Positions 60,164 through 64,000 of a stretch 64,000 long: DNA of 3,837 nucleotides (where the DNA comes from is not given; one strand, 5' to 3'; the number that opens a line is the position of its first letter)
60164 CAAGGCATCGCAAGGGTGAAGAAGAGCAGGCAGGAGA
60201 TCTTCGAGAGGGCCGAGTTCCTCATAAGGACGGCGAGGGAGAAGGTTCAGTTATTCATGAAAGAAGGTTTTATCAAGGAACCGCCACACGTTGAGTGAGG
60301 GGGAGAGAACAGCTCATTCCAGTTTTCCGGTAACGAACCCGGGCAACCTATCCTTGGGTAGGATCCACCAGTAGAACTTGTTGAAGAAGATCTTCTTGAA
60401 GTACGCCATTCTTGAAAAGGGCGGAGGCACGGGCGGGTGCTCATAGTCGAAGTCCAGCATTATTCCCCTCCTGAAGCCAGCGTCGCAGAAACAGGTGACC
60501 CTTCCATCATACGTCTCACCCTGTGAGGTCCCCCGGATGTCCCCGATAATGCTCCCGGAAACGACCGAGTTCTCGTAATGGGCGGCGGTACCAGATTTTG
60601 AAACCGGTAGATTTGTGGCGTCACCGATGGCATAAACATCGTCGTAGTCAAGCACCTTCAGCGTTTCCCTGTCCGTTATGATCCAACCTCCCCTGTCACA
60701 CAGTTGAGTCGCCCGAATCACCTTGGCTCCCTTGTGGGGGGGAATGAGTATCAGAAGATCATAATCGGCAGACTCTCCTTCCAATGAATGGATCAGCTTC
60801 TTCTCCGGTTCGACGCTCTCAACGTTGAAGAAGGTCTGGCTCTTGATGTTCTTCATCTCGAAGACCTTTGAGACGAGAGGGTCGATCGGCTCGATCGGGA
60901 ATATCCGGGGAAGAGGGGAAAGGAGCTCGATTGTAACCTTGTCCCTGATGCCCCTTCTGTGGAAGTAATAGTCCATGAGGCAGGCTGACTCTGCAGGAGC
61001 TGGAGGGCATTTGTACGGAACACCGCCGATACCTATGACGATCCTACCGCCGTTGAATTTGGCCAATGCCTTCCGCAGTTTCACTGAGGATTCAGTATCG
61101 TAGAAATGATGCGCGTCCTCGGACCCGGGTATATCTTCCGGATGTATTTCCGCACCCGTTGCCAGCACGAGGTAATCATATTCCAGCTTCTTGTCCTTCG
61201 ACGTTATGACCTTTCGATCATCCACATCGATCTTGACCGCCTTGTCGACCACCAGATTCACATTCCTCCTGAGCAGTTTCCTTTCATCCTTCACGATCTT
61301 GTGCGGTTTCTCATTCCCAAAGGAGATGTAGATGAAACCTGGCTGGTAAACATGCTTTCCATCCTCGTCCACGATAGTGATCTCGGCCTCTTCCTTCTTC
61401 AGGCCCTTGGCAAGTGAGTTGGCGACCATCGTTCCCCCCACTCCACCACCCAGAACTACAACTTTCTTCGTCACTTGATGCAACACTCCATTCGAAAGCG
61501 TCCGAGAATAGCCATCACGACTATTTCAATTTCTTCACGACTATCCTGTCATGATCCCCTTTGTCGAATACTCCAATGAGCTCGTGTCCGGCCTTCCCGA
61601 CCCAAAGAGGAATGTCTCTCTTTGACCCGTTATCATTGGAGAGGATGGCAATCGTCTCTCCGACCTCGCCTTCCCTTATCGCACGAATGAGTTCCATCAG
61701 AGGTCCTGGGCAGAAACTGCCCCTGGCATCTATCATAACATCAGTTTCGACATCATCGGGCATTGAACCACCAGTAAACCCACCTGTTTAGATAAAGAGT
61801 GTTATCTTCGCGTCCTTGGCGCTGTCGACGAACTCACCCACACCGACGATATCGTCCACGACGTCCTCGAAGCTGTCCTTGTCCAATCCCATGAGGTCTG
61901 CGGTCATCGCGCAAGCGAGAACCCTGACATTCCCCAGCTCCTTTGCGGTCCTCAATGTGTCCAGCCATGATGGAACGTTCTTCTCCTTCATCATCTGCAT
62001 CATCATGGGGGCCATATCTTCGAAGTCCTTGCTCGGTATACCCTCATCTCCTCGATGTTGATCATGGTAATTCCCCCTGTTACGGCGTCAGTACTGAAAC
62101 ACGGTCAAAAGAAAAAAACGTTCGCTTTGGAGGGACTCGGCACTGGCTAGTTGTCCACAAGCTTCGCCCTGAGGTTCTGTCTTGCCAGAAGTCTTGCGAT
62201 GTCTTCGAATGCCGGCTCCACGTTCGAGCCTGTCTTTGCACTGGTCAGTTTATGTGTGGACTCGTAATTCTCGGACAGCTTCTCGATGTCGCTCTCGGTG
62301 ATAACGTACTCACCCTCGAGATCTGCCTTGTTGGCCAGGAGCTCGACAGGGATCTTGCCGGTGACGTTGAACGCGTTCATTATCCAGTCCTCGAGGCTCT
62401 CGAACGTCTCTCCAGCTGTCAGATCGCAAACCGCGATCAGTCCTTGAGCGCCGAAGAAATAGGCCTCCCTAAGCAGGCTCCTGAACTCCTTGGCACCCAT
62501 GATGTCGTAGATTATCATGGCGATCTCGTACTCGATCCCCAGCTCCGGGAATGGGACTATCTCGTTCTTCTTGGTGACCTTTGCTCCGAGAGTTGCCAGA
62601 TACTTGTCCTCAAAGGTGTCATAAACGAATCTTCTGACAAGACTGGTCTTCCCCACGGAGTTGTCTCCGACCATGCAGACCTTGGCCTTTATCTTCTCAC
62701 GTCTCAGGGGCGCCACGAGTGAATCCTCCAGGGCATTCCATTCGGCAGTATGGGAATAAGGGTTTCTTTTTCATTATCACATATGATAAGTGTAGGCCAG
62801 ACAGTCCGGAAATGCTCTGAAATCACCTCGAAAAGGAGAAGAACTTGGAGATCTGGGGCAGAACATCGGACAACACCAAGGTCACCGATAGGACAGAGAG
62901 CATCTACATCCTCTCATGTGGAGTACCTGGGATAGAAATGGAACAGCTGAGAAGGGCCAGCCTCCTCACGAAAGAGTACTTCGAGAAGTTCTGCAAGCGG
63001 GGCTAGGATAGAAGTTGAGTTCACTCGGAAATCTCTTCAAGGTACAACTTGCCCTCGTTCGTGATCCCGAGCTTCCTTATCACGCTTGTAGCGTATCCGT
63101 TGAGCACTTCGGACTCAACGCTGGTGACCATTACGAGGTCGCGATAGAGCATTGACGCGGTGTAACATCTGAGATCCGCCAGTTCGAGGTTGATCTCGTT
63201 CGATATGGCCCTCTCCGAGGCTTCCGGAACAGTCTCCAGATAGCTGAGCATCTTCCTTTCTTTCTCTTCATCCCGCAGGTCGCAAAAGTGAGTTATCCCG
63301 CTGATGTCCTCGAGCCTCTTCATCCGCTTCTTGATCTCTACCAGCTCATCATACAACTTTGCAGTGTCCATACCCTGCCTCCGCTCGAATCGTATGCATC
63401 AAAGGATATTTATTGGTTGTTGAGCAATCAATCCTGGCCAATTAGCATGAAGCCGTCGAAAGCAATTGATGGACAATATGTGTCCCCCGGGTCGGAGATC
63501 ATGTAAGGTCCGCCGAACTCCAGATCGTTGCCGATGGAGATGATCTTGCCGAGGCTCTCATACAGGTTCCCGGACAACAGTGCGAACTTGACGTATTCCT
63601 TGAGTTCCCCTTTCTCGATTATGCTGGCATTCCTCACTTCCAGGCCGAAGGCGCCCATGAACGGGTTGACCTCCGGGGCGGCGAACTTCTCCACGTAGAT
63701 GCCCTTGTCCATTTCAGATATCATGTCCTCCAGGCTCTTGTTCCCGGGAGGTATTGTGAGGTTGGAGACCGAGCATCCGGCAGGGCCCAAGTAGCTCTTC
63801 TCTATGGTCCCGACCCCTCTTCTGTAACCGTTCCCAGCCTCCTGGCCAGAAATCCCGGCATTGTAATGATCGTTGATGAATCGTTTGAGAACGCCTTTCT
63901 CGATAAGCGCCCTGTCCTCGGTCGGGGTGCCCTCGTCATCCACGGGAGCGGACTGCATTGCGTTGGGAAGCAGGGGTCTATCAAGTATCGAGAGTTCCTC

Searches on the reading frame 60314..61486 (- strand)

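Call 21: search_protein_families(library=pfam, proteins=[window:60314-61486:-], max_evalue=0.001)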
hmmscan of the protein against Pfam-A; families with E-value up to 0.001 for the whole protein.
window:60314-61486:- (390 aa): 3 families
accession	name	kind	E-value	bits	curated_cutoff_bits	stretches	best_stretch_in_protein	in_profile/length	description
PF07992.20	Pyr_redox_2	-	7.4e-25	88.4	26.1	1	7-296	1-278/291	Pyridine nucleotide-disulphide oxidoreductase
PF21706.3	FCSD_central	-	2.1e-08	34.7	27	1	137-248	4-115/116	Sulfide dehydrogenase [flavocytochrome c] flavoprotein chain, central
PF13454.12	NAD_binding_9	-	9.6e-06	26.1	21.8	0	10-44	1-35/155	FAD-NAD(P)-binding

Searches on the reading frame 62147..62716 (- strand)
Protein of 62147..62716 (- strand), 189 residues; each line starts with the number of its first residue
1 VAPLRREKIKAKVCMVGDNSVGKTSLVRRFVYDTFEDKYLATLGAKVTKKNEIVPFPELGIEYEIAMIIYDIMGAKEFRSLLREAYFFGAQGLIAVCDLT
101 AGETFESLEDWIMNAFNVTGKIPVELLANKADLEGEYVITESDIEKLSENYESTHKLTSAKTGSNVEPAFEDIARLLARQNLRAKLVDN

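Call 21: search_protein_families(library=pfam, proteins=[window:62147-62716:-], max_evalue=0.001)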
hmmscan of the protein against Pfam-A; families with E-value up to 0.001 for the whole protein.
window:62147-62716:- (189 aa): 4 families
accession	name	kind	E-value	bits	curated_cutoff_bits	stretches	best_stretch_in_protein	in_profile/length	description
PF00071.28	Ras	-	1.4e-30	106.4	21.6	1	12-177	1-160/162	Ras family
PF08477.19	Roc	-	2.7e-23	82.9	27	1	12-132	1-119/119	Ras of Complex, Roc, domain of DAPkinase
PF00025.27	Arf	-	1.5e-07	31.5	22.3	1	6-148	10-140/174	ADP-ribosylation factor family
PF04670.18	Gtr1_RagA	-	0.00029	20.8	22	1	12-137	1-127/232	Gtr1/RagA G protein conserved region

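Call 30: search_protein_families(library=ncbifam, proteins=[window:62147-62716:-], max_evalue=0.1)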
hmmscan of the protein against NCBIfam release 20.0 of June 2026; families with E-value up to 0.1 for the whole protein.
window:62147-62716:- (189 aa): 4 families
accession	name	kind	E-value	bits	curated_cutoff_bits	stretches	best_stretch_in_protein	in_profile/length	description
TIGR00231.1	small_GTP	domain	6e-15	55.4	42.5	1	10-171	3-160/164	GTP-binding protein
NF000908.1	PRK00089.1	equivalog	0.0054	16.1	237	1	13-179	6-169/291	GTPase Era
TIGR03594.1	GTPase_EngA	equivalog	0.014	14.4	306.7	0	100-183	266-352/432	ribosome biogenesis GTPase Der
NF009701.0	PRK13230.1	subfamily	0.095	11.7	350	0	116-154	215-253/291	nitrogenase reductase-like protein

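Call 59: search_protein_families(library=padloc, proteins=[window:62147-62716:-], max_evalue=0.001)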
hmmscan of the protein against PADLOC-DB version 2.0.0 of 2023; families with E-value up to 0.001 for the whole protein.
window:62147-62716:- (189 aa): 1 family
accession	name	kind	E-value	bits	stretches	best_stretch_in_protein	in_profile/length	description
PDLC03860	LmuB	-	0.00071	16.2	0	112-173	310-372/565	-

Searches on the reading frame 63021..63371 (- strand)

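Call 21: search_protein_families(library=pfam, proteins=[window:63021-63371:-], max_evalue=0.001)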
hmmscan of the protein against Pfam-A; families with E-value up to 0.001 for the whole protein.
window:63021-63371:- (116 aa): 0 families

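Call 53: search_protein_families(library=pfam, proteins=[window:63021-63371:-], max_evalue=1)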
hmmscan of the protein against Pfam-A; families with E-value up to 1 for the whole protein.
window:63021-63371:- (116 aa): 1 family
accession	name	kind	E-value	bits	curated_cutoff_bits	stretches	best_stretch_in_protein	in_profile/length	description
PF24362.2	DUF7518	-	0.042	15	27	1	6-41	19-54/104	Family of unknown function (DUF7518)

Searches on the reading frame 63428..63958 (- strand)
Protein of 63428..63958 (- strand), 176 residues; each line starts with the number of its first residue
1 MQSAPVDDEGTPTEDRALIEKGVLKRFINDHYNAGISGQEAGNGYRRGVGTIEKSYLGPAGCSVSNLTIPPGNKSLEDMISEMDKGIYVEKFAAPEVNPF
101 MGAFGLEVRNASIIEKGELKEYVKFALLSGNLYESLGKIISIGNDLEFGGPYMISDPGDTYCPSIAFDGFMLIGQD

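Call 21: search_protein_families(library=pfam, proteins=[window:63428-63958:-], max_evalue=0.001)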
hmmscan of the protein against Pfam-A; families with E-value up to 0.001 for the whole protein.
window:63428-63958:- (176 aa): 1 family
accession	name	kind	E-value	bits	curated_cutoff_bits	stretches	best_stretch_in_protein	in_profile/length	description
PF19289.4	PmbA_TldD_3rd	-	1.3e-39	136.1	22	1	1-173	62-219/220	PmbA/TldA metallopeptidase C-terminal domain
